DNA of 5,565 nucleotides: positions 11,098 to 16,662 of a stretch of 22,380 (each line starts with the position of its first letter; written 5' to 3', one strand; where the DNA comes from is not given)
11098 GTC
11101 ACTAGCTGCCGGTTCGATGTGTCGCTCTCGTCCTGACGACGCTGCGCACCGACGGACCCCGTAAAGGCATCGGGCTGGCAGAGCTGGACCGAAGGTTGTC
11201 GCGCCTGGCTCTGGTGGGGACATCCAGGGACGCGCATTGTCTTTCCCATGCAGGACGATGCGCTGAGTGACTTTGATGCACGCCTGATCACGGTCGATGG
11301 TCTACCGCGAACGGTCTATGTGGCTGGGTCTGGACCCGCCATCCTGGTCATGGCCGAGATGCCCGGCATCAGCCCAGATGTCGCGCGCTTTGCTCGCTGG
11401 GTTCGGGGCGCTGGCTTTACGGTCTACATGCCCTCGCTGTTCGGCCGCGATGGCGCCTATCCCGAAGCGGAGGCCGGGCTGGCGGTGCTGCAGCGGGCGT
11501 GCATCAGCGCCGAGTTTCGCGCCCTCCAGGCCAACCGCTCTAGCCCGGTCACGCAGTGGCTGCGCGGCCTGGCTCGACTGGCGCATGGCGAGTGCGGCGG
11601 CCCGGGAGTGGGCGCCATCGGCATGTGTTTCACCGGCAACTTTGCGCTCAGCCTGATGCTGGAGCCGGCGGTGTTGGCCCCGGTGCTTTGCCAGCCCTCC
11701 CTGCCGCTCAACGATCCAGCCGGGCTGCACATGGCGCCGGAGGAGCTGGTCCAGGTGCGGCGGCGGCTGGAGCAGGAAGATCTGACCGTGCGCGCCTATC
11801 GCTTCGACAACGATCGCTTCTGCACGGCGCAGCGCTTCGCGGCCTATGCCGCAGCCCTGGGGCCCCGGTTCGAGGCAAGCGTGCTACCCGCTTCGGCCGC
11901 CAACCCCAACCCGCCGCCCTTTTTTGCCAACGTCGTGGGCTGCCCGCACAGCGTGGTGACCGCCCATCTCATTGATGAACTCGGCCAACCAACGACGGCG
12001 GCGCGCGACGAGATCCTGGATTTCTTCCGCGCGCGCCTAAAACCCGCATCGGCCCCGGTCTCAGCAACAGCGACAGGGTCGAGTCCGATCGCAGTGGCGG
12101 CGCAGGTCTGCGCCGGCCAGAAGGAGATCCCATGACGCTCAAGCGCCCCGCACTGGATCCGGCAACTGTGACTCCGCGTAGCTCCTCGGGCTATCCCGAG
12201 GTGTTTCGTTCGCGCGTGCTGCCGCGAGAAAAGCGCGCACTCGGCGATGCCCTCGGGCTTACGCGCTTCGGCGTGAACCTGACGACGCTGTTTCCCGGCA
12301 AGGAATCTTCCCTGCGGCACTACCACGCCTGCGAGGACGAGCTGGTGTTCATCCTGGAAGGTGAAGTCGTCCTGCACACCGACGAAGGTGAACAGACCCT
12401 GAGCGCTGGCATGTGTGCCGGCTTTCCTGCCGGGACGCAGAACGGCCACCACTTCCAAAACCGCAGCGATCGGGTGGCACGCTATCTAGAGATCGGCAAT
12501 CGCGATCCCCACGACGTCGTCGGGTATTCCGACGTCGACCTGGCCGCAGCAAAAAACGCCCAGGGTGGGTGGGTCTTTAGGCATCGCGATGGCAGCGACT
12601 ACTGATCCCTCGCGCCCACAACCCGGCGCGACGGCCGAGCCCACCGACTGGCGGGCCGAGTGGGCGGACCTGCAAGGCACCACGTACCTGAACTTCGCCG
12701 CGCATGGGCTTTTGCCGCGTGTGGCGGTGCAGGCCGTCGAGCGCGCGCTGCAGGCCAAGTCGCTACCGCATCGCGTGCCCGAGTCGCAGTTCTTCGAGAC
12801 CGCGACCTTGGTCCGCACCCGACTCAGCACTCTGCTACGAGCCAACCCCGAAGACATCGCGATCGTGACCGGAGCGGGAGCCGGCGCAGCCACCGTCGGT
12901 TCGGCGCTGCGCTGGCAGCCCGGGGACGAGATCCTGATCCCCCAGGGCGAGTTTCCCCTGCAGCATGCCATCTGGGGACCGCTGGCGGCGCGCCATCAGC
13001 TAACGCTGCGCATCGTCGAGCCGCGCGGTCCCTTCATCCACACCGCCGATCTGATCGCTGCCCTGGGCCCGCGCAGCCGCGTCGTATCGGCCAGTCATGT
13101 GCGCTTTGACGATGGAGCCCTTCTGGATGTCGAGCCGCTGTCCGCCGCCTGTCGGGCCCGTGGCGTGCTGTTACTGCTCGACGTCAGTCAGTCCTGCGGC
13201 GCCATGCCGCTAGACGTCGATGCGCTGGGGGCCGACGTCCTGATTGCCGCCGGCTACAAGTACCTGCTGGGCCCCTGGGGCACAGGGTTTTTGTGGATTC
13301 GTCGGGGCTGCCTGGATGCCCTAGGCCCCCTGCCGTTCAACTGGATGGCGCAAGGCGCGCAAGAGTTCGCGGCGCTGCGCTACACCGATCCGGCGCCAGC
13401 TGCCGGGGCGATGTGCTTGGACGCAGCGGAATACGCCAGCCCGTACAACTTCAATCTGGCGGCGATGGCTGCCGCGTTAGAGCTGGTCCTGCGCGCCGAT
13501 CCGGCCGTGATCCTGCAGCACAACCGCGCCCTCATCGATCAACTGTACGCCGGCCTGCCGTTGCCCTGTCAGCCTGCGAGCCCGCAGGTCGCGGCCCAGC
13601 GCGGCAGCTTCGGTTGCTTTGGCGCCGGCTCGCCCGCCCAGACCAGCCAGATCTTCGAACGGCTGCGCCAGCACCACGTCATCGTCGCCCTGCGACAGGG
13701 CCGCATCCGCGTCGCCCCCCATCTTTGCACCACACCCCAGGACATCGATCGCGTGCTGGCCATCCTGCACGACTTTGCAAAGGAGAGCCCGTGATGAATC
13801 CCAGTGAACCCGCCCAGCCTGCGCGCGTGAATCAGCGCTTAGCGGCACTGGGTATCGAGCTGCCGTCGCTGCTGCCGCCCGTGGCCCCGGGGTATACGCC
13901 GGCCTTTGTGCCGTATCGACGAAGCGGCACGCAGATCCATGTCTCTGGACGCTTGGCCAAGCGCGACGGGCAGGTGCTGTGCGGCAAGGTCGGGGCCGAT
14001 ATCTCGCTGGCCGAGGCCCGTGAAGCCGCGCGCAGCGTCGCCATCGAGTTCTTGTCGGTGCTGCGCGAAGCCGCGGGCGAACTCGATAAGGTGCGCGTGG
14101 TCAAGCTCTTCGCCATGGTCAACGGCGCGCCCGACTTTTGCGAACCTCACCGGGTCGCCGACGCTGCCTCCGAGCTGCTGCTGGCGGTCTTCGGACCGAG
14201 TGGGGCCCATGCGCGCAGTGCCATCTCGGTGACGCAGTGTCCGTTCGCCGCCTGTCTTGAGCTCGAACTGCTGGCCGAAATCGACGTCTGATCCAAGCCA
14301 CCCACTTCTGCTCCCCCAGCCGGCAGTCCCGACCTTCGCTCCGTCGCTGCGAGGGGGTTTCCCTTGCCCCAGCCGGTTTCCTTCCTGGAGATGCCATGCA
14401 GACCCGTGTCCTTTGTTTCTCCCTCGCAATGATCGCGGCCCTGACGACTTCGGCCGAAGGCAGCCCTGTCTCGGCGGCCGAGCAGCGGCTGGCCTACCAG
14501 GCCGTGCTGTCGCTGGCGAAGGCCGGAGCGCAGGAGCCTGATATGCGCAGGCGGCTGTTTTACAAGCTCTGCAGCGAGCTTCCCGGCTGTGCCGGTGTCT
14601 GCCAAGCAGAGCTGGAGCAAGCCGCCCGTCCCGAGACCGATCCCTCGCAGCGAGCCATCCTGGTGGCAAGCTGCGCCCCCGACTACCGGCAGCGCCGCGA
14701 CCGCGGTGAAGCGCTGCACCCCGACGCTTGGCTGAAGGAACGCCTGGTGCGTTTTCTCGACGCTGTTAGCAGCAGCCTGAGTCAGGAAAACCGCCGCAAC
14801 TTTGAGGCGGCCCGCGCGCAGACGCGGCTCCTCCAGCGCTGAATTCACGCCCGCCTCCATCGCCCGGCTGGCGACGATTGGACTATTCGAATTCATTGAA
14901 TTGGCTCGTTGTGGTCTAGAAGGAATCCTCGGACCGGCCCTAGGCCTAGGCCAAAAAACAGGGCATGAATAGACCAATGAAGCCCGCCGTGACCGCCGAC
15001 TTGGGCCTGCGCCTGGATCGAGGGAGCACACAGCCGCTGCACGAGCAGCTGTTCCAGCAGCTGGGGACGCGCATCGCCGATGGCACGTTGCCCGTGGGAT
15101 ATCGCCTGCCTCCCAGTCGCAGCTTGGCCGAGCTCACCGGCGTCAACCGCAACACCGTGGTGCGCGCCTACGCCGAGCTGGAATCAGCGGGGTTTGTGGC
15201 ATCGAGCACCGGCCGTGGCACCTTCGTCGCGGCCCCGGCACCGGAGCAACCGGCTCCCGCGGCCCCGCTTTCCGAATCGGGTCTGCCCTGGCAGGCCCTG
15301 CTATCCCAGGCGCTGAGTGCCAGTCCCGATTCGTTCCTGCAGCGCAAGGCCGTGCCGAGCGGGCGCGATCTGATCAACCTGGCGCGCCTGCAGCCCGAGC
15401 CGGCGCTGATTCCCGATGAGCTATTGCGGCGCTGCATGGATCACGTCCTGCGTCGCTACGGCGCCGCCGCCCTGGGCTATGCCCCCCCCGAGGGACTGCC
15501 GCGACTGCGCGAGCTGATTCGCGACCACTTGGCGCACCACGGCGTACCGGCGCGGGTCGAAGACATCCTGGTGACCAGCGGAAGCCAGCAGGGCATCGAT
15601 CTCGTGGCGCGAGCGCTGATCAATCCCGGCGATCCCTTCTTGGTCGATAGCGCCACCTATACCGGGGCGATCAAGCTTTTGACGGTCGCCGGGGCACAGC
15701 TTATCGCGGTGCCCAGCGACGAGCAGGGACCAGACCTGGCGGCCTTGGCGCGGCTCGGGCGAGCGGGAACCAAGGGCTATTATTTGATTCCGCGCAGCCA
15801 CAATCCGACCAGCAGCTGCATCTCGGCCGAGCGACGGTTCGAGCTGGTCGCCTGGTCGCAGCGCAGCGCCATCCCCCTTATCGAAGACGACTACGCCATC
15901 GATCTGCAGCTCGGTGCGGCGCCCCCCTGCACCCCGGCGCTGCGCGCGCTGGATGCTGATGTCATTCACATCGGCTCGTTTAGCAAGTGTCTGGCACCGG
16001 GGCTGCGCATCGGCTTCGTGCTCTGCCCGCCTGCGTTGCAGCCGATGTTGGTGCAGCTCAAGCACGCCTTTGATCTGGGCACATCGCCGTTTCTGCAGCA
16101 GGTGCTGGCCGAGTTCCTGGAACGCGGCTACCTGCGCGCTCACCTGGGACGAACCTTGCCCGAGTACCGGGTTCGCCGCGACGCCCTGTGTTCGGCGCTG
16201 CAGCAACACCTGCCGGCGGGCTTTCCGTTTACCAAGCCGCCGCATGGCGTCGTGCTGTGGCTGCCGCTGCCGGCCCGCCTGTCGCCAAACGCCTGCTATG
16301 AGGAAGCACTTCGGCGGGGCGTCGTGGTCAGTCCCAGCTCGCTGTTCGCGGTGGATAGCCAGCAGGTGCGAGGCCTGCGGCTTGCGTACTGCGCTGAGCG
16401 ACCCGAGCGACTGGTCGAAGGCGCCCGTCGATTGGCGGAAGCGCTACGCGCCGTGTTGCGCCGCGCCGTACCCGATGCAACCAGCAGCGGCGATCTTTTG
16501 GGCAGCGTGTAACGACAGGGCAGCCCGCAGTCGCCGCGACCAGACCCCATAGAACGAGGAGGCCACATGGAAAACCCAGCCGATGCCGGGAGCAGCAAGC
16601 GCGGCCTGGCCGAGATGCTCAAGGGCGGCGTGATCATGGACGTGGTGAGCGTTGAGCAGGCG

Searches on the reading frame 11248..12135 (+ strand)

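Call 8: search_protein_families(library=pfam, proteins=[window:11248-12135:+], max_evalue=0.001)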
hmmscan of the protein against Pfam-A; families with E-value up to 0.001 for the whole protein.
window:11248-12135:+ (295 aa): 1 family
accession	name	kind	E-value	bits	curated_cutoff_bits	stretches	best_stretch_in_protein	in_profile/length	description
PF01738.24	DLH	-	1.3e-08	35.1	21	1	29-140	13-118/217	Dienelactone hydrolase family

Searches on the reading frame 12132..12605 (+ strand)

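Call 8: search_protein_families(library=pfam, proteins=[window:12132-12605:+], max_evalue=0.001)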
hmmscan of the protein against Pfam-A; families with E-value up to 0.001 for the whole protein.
window:12132-12605:+ (157 aa): 2 families
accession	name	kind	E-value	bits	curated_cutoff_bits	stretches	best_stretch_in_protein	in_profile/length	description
PF07883.17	Cupin_2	-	3.4e-15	56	27.2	1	51-121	3-69/70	Cupin domain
PF05899.18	Cupin_3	-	0.00043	20.4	23.5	1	68-103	25-61/74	EutQ-like cupin domain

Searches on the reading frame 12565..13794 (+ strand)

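Call 9: search_protein_families(library=pfam, proteins=[window:12565-13794:+], max_evalue=0.001)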
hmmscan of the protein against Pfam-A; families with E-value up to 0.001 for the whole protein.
window:12565-13794:+ (409 aa): 3 families
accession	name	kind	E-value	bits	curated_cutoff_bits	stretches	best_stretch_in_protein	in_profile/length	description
PF00266.25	Aminotran_5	-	1.1e-28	100.7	21.5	1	41-370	2-331/371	Aminotransferase class-V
PF00155.27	Aminotran_1_2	-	3e-07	30.4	19.7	0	41-206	11-185/361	Aminotransferase class I and II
PF22580.2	KYNU_C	-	0.00015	22.1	27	1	333-401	23-90/90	Kynureninase C-terminal domain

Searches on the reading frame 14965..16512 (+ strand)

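Call 9: search_protein_families(library=pfam, proteins=[window:14965-16512:+], max_evalue=0.001)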
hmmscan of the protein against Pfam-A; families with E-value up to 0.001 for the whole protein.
window:14965-16512:+ (515 aa): 4 families
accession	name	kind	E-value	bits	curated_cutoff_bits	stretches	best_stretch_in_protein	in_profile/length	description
PF00155.27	Aminotran_1_2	-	1.5e-27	97.2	19.7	1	169-485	35-356/361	Aminotransferase class I and II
PF00392.27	GntR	-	1.3e-14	54.1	27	1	26-88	2-64/64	Bacterial regulatory proteins, gntR family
PF12897.13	Asp_aminotransf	-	1.9e-06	27.4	27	1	224-297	126-201/421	Aspartate amino-transferase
PF13730.12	HTH_36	-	9.7e-05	22.5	25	1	49-78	26-55/55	Helix-turn-helix domain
